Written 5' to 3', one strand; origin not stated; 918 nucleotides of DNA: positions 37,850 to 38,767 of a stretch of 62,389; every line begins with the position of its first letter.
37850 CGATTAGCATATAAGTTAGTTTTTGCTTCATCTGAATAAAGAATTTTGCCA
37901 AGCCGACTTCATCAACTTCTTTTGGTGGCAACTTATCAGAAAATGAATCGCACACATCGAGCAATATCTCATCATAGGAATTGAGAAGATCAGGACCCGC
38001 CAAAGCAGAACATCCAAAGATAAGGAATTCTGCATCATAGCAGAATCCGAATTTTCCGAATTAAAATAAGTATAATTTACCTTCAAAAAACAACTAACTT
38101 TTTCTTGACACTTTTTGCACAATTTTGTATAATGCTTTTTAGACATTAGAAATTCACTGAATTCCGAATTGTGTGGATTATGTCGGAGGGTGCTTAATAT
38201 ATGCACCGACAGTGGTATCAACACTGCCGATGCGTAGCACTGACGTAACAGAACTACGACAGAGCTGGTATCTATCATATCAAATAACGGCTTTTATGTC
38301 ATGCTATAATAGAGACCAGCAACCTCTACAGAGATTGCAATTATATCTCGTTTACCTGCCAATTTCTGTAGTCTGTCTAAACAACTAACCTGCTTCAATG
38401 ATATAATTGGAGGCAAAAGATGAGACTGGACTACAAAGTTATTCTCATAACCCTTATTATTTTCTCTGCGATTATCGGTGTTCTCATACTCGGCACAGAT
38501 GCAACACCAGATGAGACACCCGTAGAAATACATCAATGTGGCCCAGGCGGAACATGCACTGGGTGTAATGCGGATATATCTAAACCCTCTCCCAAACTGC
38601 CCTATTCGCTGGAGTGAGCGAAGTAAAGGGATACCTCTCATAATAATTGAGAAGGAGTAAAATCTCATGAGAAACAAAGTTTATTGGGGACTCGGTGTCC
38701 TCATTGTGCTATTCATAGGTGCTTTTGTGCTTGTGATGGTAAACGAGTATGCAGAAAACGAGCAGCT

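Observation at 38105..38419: Two copies of a long conserved leader / non-coding RNA driven by perfect consensus promoters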

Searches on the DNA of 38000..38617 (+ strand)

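Call 12: search_rna_families(source=window, start=38000, end=38500, threshold=evalue, max_evalue=10)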
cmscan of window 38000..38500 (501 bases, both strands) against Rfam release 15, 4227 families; matches with E-value up to 10: 1.
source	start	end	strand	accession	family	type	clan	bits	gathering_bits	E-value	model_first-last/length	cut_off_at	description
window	38392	38426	-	RF01330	CRISPR-DR16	Gene; CRISPR;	-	14.5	35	3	1-37/37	no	CRISPR RNA direct repeat element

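Call 48: search_rna_families(sources=[L010, L018, L023, L012], threshold=evalue, max_evalue=1)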
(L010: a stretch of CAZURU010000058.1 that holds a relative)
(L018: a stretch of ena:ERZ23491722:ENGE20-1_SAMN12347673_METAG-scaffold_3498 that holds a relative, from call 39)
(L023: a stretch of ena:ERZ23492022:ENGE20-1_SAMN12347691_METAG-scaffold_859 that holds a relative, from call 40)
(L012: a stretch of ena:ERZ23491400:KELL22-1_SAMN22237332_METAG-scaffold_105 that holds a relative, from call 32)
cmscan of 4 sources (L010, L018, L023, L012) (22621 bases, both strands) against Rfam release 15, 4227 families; matches with E-value up to 1: 1.
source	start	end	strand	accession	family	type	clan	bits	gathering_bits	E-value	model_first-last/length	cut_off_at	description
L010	421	467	+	RF04118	MIR9481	Gene; miRNA;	-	28.7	130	0.025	1-135/135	no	MIR9481 microRNA precursor family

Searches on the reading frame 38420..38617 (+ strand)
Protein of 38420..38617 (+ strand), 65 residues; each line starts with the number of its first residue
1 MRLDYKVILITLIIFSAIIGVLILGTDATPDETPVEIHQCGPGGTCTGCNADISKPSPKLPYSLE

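Call 9: search_protein_families(library=pfam, proteins=[window:38420-38617:+], max_evalue=0.01)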
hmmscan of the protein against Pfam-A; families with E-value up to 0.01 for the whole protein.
window:38420-38617:+ (65 aa): 0 families

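Call 30: find_homologous_proteins(query=window:38420-38617:+, max_evalue=0.001)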
Query window:38420-38617:+ (65 aa): 7 proteins with E <= 0.001 among 7 candidates.
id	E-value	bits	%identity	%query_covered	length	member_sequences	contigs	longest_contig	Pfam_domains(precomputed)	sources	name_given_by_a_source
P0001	6.7e-33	129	94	100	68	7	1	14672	-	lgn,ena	-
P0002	4.6e-30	120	89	100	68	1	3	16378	-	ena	-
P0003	4.2e-28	114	86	97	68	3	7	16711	-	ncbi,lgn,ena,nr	ncbi:hypothetical protein F4X73_00430 [Candidatus Poribacteria bacterium]|nr:hypothetical protein [C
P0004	4.4e-25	104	80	100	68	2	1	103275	-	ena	-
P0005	1.4e-24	102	77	100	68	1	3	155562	-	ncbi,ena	-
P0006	4.7e-11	60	79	65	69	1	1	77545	-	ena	-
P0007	9.7e-11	59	72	75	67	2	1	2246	-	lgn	-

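Call 32: find_encoding_contigs(protein=P0004, flank=3000, max_places=3)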
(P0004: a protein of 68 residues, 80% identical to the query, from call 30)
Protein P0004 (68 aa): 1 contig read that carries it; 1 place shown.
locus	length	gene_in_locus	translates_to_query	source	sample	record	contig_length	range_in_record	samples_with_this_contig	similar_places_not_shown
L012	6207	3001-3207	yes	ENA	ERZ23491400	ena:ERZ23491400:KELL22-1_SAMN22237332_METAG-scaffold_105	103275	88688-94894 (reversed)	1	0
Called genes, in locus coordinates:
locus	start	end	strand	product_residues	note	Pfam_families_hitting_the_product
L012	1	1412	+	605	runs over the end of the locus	-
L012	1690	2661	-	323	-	-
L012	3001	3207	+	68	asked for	-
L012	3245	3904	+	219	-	-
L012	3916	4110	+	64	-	-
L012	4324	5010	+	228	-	-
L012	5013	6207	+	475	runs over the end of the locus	-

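Call 33: find_encoding_contigs(protein=P0005, flank=3000, max_places=3)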
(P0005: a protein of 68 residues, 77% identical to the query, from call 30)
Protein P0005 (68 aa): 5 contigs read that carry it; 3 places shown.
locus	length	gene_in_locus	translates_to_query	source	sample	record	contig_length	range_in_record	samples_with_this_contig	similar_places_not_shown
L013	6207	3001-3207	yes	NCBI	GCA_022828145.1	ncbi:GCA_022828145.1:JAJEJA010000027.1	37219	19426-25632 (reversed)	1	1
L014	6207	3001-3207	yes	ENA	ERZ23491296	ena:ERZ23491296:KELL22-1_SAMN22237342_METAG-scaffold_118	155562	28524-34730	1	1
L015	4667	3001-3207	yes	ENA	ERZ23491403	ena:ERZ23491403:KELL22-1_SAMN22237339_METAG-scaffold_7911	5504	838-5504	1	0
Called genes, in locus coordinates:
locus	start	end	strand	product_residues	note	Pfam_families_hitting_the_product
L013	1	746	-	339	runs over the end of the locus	PF20030:bpMoxR, PF07726:AAA_3, PF07728:AAA_5, PF17863:AAA_lid_2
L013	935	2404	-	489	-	PF08757:CotH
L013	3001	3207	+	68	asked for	-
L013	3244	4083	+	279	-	-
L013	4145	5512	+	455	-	-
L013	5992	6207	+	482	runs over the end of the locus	PF00884:Sulfatase, PF01663:Phosphodiest (faint), PF16347:SGSH_C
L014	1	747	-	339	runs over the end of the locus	PF20030:bpMoxR, PF07726:AAA_3, PF07728:AAA_5, PF17863:AAA_lid_2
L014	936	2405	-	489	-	PF08757:CotH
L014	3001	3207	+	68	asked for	-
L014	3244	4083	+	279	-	-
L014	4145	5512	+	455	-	-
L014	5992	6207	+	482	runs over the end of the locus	PF00884:Sulfatase, PF01663:Phosphodiest (faint), PF16347:SGSH_C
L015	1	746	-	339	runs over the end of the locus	PF20030:bpMoxR, PF07726:AAA_3, PF07728:AAA_5, PF17863:AAA_lid_2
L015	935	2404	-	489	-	PF08757:CotH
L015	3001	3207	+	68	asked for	-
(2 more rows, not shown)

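Call 34: find_encoding_contigs(protein=P0006, flank=3000, max_places=3)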
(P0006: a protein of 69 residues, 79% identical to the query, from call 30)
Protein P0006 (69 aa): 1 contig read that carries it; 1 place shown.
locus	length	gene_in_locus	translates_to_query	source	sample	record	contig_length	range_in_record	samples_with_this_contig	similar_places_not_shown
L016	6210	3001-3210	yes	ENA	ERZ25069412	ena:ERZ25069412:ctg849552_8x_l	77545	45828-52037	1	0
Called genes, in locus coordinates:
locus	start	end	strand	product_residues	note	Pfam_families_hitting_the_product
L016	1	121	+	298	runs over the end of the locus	PF02746:MR_MLE_N, PF13378:MR_MLE_C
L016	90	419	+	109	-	PF13378:MR_MLE_C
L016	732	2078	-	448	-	PF08534:Redoxin, PF00578:AhpC-TSA, PF13905:Thioredoxin_8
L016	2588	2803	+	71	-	-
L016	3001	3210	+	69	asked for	-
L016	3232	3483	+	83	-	-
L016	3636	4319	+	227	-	-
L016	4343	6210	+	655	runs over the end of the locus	-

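Call 35: find_encoding_contigs(protein=P0007, flank=3000, max_places=3)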
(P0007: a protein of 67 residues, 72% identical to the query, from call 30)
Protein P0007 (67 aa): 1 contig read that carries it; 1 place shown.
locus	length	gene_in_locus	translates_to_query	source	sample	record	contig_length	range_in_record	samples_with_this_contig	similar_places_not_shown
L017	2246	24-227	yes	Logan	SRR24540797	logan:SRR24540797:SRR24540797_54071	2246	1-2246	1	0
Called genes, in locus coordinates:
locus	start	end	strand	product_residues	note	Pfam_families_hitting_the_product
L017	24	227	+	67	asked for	-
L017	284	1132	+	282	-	-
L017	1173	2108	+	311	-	-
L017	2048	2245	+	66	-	?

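Call 39: find_encoding_contigs(protein=P0003, flank=2000, max_places=5)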
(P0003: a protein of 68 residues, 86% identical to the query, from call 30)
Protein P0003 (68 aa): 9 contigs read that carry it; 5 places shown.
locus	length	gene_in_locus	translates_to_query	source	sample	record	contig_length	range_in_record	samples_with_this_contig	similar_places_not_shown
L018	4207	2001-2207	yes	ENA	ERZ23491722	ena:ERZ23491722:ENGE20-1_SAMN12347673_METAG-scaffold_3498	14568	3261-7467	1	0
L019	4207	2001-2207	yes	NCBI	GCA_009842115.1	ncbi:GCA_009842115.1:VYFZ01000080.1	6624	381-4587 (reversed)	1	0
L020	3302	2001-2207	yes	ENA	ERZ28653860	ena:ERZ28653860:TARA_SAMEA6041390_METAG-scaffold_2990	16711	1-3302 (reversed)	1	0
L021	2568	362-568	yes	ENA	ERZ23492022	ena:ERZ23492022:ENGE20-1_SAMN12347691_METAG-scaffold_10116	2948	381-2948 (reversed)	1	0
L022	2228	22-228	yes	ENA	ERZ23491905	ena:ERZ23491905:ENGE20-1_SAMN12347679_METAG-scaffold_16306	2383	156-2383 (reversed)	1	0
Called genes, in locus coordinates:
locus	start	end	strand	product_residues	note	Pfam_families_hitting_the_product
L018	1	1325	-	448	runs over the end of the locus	PF08534:Redoxin, PF00578:AhpC-TSA, PF13905:Thioredoxin_8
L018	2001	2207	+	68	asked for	-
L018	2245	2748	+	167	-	-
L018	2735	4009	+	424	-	-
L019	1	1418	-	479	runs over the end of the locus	PF00578:AhpC-TSA, PF08534:Redoxin, PF13905:Thioredoxin_8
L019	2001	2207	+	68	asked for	-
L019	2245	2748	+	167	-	-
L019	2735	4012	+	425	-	-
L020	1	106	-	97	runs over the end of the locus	PF00578:AhpC-TSA (weak), PF13905:Thioredoxin_8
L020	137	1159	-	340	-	-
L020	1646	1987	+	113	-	-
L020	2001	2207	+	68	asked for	-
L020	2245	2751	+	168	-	-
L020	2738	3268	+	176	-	-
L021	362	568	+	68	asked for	-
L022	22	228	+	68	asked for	-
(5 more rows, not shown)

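Call 40: find_encoding_contigs(protein=P0002, flank=2000, max_places=4)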
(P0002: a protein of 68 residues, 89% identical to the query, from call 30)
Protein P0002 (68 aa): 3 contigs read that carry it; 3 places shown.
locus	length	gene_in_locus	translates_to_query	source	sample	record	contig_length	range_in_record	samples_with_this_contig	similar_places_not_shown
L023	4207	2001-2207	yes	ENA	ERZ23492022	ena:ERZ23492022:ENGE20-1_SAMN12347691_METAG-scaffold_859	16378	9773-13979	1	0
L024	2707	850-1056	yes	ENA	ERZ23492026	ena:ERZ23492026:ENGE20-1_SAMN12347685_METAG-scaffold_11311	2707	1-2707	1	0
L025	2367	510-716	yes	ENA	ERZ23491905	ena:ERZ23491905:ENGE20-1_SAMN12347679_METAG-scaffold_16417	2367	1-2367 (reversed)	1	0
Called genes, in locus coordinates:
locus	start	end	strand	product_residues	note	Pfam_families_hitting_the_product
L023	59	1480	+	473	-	PF00171:Aldedh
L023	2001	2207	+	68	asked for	-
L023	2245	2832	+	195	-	-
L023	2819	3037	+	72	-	-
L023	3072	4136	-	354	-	PF13730:HTH_36 (faint), PF13412:HTH_24 (faint)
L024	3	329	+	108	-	?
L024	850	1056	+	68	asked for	-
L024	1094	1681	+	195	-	-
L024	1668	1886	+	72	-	-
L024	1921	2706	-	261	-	?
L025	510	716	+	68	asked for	-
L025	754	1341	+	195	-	-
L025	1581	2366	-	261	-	?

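Call 41: find_encoding_contigs(protein=P0001, flank=2000, max_places=4)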
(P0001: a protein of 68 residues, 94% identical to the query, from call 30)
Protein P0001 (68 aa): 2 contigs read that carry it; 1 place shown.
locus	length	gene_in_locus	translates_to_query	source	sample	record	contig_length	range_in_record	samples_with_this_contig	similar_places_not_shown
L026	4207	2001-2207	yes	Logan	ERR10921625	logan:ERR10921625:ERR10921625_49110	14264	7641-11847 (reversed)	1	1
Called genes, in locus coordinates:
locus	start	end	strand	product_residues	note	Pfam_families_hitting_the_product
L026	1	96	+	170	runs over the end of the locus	PF02075:RuvC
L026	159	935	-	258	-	-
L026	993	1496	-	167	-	-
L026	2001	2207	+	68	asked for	-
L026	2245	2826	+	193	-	-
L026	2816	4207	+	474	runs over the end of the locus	-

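Call 79: search_protein_families(library=ncbifam, proteins=[window:38420-38617:+], max_evalue=0.01)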
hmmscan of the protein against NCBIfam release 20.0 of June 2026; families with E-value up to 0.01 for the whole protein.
window:38420-38617:+ (65 aa): 0 families

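Call 80: search_protein_families(library=padloc, proteins=[window:38420-38617:+], max_evalue=0.01)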
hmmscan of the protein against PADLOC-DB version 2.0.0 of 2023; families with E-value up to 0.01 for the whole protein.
window:38420-38617:+ (65 aa): 0 families
